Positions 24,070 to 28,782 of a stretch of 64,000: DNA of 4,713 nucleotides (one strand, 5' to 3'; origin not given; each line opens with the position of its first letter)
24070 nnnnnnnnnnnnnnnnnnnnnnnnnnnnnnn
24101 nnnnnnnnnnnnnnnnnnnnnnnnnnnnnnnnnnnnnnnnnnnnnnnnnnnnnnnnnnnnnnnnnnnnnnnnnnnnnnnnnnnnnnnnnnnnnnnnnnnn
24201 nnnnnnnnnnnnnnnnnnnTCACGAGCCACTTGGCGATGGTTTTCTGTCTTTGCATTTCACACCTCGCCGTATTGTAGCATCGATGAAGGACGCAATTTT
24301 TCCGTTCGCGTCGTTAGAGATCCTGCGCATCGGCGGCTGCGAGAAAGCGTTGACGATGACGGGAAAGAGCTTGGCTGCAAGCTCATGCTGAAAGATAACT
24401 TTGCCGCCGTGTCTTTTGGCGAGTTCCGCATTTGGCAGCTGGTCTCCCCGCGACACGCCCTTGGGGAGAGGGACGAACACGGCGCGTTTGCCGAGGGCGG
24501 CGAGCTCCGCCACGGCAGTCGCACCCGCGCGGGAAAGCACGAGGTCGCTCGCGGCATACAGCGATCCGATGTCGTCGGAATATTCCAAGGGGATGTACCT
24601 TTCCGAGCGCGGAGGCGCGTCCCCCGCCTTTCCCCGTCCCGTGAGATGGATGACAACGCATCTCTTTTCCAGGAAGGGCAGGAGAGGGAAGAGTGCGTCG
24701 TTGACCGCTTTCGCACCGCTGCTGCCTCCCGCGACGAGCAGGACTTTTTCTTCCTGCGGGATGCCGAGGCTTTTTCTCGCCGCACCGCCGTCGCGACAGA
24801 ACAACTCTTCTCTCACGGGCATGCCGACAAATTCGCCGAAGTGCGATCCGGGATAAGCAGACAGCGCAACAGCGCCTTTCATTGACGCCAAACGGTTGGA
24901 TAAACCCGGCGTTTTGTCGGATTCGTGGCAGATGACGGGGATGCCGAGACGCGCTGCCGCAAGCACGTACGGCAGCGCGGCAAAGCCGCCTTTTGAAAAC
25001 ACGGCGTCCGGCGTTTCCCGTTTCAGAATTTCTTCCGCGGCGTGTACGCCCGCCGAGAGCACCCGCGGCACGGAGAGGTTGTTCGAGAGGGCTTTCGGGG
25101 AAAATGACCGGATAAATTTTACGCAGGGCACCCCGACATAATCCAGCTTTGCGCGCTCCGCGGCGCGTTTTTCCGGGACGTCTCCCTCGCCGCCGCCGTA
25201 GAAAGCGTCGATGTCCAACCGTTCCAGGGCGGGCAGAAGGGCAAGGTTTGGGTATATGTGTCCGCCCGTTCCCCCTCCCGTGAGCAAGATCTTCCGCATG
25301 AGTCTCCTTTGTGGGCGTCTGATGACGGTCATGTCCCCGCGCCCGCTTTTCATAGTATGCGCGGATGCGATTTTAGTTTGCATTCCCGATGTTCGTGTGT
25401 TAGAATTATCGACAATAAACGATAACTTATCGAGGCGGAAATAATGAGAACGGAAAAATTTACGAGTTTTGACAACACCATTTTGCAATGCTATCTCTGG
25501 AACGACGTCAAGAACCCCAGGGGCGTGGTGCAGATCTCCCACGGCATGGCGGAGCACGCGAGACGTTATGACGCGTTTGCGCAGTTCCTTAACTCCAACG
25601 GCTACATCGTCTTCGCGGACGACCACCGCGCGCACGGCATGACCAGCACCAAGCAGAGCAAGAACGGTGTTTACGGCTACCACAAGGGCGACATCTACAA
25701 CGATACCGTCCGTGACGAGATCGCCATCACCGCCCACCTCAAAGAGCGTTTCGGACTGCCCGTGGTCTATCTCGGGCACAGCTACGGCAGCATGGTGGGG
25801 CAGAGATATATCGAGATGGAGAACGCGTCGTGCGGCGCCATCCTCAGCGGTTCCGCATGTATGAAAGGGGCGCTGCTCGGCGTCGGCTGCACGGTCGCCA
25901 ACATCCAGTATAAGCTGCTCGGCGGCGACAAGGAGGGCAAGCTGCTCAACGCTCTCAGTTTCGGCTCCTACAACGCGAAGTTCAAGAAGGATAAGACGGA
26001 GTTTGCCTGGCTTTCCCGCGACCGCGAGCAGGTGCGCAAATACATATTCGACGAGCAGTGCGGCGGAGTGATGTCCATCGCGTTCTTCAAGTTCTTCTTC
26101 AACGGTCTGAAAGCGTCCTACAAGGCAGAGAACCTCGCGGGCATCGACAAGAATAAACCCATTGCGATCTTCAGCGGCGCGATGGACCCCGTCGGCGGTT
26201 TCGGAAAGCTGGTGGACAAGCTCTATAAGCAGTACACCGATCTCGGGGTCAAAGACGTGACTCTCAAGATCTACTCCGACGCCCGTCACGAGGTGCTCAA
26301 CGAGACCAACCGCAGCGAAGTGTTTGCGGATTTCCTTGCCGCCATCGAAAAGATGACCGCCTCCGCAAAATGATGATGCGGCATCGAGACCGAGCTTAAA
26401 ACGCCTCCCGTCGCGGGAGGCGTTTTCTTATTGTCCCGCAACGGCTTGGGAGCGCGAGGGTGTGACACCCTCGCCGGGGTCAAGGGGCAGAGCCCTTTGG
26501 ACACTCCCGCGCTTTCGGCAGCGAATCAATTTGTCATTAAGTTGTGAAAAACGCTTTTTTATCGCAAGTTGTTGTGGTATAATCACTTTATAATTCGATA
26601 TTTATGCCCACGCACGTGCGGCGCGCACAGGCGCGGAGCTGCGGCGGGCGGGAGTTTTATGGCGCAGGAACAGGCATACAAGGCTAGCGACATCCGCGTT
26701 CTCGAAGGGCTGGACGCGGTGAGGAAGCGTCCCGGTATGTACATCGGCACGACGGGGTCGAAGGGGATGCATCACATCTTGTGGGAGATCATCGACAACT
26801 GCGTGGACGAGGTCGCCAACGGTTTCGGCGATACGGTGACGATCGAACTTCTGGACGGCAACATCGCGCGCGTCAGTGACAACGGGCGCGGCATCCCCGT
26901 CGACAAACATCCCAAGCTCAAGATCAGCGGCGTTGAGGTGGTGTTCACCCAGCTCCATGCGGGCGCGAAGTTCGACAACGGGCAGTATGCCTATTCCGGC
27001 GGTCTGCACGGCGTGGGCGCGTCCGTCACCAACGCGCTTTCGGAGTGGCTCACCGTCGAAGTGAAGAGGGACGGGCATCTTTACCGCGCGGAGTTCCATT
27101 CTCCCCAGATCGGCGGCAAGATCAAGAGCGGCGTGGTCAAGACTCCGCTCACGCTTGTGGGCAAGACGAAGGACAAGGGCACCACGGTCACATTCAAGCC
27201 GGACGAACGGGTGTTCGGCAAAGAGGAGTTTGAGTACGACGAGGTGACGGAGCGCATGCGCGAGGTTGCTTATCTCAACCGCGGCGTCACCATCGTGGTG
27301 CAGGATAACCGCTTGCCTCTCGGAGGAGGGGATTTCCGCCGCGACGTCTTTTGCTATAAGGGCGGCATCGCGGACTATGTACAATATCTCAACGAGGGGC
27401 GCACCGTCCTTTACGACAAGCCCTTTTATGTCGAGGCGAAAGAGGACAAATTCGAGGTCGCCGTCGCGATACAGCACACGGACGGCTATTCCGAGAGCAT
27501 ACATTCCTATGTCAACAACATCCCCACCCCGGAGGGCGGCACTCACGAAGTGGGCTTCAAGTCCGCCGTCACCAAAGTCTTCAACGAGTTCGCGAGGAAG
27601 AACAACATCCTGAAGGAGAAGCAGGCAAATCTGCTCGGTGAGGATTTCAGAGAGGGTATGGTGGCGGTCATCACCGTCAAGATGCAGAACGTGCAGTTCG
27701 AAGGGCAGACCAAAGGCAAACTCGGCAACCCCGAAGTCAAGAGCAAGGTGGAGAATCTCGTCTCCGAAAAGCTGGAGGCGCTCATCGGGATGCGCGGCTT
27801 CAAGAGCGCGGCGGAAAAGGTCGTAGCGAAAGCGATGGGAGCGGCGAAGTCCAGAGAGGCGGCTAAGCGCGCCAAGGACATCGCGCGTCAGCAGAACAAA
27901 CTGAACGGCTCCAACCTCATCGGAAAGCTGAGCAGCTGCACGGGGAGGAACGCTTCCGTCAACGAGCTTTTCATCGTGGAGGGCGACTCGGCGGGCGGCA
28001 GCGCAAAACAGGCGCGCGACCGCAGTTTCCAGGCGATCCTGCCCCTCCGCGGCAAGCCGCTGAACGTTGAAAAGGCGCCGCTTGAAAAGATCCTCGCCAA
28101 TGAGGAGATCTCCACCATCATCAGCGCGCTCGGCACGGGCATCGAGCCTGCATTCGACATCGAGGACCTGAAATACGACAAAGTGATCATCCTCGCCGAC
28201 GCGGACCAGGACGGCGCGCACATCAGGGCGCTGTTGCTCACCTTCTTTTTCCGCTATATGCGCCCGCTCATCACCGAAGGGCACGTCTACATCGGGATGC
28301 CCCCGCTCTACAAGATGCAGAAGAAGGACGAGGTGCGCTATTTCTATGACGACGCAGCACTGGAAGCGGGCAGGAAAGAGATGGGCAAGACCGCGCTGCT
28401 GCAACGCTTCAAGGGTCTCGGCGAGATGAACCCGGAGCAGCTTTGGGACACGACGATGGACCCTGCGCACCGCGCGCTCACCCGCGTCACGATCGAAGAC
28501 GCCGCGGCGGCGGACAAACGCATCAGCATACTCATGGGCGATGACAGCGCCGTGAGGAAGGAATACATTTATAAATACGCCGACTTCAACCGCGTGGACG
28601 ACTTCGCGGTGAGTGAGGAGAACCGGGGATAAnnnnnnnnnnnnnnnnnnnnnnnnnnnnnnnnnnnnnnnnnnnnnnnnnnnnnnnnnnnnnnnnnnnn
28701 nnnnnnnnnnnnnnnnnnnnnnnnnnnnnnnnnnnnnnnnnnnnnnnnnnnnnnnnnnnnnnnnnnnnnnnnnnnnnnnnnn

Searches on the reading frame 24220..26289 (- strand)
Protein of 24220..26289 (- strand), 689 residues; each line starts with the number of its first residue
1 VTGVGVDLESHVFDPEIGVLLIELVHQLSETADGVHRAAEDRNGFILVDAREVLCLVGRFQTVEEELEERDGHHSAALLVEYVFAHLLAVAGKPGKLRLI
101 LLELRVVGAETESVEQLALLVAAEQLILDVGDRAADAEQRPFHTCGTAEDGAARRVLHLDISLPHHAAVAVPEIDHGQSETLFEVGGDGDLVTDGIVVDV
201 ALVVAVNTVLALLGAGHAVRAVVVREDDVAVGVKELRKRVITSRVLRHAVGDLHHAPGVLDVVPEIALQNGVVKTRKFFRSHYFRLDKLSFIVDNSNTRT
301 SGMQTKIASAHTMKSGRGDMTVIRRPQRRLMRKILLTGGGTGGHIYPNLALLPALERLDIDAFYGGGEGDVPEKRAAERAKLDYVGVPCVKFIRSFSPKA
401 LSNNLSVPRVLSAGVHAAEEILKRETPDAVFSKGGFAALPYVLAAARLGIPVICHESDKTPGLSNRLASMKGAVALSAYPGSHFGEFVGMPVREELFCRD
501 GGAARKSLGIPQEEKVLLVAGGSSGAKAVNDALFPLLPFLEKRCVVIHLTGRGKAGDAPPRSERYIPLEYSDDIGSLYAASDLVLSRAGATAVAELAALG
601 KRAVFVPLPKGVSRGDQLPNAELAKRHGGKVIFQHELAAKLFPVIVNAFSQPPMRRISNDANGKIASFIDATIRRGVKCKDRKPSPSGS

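Call 76: search_protein_families(library=pfam, proteins=[window:24220-26289:-], max_evalue=0.00001)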
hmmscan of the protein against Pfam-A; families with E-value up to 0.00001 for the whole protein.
window:24220-26289:- (689 aa): 2 families
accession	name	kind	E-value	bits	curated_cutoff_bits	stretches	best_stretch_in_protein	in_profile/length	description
PF04101.22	Glyco_tran_28_C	-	3.9e-25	89.2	22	1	516-653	1-145/166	Glycosyltransferase family 28 C-terminal domain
PF03033.26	Glyco_transf_28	-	9e-25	87.8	26.2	1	334-469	1-131/139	Glycosyltransferase family 28 N-terminal domain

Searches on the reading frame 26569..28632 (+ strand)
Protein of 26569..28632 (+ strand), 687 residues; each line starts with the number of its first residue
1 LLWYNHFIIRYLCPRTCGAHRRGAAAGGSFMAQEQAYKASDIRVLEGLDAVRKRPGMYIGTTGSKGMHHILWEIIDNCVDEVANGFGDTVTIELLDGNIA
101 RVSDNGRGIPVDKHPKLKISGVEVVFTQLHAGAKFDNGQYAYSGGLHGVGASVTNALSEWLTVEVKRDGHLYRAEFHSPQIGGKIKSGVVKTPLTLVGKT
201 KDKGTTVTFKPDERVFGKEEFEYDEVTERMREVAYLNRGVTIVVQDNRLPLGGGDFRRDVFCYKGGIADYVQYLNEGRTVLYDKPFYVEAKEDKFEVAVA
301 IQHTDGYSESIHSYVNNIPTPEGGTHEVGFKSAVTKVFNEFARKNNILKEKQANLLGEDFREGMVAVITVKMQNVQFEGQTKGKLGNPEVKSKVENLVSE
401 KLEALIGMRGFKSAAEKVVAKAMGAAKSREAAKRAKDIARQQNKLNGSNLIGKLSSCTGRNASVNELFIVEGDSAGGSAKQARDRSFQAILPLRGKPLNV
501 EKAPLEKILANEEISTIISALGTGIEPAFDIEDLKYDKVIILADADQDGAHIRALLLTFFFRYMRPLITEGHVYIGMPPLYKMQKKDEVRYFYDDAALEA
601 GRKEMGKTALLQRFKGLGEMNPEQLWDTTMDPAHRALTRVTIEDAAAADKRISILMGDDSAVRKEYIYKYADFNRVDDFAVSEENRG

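Call 76: search_protein_families(library=pfam, proteins=[window:26569-28632:+], max_evalue=0.00001)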
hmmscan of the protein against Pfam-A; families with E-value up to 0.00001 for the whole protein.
window:26569-28632:+ (687 aa): 4 families
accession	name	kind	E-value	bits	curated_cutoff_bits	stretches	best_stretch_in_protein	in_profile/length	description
PF00204.31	DNA_gyraseB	-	9.9e-57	191.6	27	1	266-437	1-172/173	DNA gyrase B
PF00986.26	DNA_gyraseB_C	-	3.2e-26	91.7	29.8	1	610-667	5-62/63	DNA gyrase B subunit, carboxyl terminus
PF01751.28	Toprim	-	3.5e-19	69.2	23.1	1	466-575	1-93/96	Toprim domain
PF02518.31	HATPase_c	-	4.2e-15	56.6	26.4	1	65-213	4-109/111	Histidine kinase-, DNA gyrase B-, and HSP90-like ATPase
